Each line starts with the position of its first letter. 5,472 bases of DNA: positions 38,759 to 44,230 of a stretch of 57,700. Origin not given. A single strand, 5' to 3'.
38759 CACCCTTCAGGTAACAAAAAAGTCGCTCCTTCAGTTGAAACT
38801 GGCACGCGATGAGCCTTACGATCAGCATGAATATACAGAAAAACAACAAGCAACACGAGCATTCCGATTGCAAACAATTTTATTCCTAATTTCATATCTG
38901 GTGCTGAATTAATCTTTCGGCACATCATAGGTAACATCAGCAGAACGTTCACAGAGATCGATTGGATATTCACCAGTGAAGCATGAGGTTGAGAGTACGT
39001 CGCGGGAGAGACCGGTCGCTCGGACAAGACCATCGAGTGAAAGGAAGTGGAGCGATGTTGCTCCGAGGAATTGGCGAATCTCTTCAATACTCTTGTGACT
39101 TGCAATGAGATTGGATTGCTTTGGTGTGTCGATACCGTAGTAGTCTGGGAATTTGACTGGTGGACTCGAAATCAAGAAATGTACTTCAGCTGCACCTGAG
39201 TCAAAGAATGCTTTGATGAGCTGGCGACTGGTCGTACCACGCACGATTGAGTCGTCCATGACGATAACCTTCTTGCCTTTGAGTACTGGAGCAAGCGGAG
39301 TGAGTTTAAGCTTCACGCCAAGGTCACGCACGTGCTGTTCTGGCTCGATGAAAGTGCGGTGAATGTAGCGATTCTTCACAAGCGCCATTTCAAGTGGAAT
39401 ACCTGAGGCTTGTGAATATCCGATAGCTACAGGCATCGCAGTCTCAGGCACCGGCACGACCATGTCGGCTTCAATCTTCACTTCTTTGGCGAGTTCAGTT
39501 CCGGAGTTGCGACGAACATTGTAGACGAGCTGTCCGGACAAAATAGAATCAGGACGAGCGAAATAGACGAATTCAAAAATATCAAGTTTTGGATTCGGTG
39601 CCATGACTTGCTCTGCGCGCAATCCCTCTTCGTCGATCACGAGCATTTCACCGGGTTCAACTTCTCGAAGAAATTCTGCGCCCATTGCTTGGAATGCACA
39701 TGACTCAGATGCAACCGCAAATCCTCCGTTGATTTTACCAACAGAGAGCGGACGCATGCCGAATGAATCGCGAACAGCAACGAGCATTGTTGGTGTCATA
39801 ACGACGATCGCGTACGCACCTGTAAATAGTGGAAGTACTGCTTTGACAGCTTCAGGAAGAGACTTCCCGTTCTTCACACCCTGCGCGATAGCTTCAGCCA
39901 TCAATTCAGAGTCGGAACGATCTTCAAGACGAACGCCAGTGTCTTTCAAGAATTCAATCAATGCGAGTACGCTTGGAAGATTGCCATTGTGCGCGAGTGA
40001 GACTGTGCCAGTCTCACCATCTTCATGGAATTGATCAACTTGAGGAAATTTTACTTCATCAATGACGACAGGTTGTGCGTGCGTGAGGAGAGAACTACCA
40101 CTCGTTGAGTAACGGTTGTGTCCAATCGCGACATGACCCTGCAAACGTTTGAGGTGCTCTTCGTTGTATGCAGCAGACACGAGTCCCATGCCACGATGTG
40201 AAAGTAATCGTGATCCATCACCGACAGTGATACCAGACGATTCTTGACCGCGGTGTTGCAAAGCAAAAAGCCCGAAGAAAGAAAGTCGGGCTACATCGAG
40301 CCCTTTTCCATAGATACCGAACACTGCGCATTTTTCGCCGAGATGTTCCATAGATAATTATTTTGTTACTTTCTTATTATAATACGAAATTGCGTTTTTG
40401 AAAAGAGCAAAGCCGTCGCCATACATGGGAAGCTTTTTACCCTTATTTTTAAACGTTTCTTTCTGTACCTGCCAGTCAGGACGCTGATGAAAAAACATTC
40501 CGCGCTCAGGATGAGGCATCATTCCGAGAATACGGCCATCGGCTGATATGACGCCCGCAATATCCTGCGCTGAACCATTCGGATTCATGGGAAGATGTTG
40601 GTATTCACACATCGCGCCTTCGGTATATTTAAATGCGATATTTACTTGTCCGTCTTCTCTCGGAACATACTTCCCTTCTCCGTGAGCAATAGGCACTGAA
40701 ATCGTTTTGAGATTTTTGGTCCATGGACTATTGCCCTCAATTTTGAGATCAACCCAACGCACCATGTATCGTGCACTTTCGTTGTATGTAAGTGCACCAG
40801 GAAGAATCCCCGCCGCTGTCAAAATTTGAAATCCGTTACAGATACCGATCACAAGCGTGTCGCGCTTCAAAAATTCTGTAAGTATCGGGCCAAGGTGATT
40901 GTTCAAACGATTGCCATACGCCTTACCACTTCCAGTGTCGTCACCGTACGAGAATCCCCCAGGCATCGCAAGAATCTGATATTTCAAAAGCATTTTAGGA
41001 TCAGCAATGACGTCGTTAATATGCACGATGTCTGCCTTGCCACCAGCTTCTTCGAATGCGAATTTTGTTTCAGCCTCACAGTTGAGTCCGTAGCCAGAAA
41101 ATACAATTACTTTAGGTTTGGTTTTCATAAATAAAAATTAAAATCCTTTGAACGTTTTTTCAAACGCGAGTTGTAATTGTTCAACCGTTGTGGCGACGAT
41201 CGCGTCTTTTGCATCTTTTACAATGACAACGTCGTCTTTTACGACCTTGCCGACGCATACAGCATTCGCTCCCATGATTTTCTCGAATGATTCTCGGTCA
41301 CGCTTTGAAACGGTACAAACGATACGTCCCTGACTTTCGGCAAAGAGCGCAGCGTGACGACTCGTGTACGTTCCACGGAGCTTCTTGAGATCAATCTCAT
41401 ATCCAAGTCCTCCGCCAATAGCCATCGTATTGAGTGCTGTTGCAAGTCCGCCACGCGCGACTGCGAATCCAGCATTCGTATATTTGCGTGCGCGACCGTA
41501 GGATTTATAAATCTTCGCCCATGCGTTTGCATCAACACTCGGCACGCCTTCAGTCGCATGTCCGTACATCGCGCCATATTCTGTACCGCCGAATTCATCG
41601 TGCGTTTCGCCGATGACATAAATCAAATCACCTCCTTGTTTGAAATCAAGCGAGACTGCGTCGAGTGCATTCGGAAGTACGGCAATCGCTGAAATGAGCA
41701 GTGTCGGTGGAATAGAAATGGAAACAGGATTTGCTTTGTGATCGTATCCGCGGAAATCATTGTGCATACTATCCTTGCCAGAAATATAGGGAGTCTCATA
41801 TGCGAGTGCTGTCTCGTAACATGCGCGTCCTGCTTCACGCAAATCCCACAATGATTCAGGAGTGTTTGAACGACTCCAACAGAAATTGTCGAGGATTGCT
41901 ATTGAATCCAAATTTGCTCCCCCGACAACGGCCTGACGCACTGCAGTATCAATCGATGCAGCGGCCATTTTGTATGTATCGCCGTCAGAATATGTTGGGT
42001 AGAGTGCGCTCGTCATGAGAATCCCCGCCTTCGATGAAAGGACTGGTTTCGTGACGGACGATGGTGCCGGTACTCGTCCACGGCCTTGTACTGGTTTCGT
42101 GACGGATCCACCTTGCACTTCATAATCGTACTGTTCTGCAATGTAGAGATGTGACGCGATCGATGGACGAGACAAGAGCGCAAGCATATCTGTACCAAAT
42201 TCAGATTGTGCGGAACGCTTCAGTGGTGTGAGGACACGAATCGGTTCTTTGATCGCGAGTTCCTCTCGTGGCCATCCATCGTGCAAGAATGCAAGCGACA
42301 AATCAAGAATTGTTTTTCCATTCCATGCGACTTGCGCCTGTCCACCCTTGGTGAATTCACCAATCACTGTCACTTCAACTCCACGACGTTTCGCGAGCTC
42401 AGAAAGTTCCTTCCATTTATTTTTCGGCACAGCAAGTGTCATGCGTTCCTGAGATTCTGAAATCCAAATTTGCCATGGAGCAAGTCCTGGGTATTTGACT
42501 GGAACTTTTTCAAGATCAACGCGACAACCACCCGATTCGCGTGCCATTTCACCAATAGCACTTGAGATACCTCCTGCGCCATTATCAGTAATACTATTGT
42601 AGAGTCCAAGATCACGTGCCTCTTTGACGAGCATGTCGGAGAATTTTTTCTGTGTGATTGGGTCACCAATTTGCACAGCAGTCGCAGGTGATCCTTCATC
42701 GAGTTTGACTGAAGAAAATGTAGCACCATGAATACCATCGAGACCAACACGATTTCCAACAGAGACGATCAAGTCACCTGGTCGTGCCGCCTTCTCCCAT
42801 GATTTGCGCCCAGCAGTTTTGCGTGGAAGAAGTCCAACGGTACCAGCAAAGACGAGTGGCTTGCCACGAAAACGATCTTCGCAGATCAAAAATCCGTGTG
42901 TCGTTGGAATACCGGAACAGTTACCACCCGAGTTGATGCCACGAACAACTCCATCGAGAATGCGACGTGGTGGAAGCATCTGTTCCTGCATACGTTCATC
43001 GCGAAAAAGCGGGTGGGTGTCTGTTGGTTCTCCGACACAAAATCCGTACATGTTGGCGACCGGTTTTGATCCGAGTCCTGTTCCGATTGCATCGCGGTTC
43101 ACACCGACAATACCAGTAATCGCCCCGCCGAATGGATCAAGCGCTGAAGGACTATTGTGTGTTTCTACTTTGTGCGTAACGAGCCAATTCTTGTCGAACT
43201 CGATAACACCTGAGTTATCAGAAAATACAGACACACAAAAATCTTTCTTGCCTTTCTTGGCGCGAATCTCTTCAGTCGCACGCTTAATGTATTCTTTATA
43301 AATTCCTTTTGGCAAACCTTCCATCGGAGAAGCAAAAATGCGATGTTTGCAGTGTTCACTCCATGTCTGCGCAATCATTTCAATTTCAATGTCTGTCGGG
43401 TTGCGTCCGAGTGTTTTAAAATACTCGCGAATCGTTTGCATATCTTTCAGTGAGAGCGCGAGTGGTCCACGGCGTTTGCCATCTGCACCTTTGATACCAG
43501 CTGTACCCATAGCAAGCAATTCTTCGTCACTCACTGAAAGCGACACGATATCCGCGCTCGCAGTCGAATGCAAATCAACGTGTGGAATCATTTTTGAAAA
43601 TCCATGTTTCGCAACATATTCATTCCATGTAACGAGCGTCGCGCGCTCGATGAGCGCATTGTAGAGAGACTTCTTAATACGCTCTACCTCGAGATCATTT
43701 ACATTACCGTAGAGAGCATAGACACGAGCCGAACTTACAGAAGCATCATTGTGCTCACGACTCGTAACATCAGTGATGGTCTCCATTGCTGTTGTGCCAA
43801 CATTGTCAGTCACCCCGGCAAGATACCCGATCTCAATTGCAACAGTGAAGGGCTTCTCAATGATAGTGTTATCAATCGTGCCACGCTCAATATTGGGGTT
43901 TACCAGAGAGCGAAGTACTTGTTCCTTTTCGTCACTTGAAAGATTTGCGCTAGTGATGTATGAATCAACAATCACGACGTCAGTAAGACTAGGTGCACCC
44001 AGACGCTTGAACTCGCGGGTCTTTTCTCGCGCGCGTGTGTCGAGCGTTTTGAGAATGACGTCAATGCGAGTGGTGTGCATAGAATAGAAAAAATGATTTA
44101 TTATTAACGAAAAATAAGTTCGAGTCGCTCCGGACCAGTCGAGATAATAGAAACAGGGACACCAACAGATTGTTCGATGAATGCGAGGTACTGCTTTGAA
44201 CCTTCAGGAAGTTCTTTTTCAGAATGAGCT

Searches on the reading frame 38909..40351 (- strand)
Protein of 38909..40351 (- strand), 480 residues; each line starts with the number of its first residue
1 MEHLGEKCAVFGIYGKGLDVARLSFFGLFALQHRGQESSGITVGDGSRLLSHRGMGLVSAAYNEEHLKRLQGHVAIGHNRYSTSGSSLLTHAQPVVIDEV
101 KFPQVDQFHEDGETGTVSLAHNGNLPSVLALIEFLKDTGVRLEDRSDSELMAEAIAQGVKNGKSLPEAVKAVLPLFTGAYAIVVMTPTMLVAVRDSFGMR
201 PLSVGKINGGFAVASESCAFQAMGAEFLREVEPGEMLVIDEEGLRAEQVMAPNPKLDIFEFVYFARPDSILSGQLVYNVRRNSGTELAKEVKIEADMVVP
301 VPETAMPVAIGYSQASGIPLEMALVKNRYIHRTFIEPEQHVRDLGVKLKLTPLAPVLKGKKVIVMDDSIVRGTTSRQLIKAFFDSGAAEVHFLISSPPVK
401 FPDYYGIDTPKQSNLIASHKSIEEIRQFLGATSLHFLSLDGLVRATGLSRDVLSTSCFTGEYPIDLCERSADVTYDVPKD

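Call 13: search_protein_families(library=pfam, proteins=[window:38909-40351:-], max_evalue=0.00001)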
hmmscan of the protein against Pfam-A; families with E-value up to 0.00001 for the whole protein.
window:38909-40351:- (480 aa): 2 families
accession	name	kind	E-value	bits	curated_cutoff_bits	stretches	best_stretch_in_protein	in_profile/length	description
PF13522.11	GATase_6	-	1.2e-13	51.6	27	1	71-216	9-130/130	Glutamine amidotransferase domain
PF13537.11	GATase_7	-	3.4e-12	46.9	25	1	113-221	20-122/123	Glutamine amidotransferase domain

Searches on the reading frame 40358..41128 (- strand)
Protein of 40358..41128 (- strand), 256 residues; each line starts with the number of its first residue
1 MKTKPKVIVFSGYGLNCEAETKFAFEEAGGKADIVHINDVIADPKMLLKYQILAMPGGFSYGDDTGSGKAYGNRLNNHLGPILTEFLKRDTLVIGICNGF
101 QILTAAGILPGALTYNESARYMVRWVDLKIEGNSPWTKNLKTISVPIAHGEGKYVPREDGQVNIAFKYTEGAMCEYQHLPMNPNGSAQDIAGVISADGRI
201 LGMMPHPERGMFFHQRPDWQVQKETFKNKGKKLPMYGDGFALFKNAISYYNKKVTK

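Call 13: search_protein_families(library=pfam, proteins=[window:40358-41128:-], max_evalue=0.00001)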
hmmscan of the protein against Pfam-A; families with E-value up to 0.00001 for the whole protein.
window:40358-41128:- (256 aa): 1 family
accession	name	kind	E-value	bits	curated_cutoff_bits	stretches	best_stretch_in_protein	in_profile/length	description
PF13507.12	GATase_5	-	8.4e-66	222.1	27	1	4-249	1-259/260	CobB/CobQ-like glutamine amidotransferase domain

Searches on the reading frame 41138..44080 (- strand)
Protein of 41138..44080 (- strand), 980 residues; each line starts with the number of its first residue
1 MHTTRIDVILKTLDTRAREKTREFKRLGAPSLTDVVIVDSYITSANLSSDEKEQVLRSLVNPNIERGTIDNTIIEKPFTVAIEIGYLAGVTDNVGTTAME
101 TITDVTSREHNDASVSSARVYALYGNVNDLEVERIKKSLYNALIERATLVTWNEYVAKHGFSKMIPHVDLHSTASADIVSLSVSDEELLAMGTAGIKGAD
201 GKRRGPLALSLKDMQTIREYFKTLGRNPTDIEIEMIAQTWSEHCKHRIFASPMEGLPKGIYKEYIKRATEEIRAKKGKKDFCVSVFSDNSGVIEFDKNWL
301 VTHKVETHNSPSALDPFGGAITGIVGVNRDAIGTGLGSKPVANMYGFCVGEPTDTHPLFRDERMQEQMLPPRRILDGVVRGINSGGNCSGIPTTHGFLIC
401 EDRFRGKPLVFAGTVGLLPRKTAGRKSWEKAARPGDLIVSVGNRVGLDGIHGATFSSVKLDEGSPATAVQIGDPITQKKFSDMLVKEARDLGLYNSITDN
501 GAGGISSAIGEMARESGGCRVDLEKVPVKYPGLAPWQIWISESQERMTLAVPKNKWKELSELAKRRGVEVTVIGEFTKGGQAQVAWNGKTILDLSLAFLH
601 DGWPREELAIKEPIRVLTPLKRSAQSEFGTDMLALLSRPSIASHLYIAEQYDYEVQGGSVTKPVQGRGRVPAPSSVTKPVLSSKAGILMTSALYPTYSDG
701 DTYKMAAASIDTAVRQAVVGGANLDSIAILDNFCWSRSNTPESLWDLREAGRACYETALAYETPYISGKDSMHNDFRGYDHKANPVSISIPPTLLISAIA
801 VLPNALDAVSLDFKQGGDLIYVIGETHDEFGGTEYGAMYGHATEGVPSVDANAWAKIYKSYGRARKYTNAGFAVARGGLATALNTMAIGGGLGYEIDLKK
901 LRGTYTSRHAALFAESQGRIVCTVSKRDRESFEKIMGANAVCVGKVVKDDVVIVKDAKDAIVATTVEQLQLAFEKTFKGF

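Call 13: search_protein_families(library=pfam, proteins=[window:41138-44080:-], max_evalue=0.00001)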
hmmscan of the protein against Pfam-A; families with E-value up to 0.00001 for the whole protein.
window:41138-44080:- (980 aa): 3 families
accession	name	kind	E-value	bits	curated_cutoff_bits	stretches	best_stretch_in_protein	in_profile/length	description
PF02769.27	AIRS_C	-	2.2e-45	155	23.1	2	433-586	1-155/156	AIR synthase related protein, C-terminal domain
PF18072.6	FGAR-AT_linker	-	7.8e-19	68.4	26.6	1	203-246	6-49/50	Formylglycinamide ribonucleotide amidotransferase linker domain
PF00586.29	AIRS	-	1.6e-15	57.9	24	1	288-417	2-111/112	AIR synthase related protein, N-terminal domain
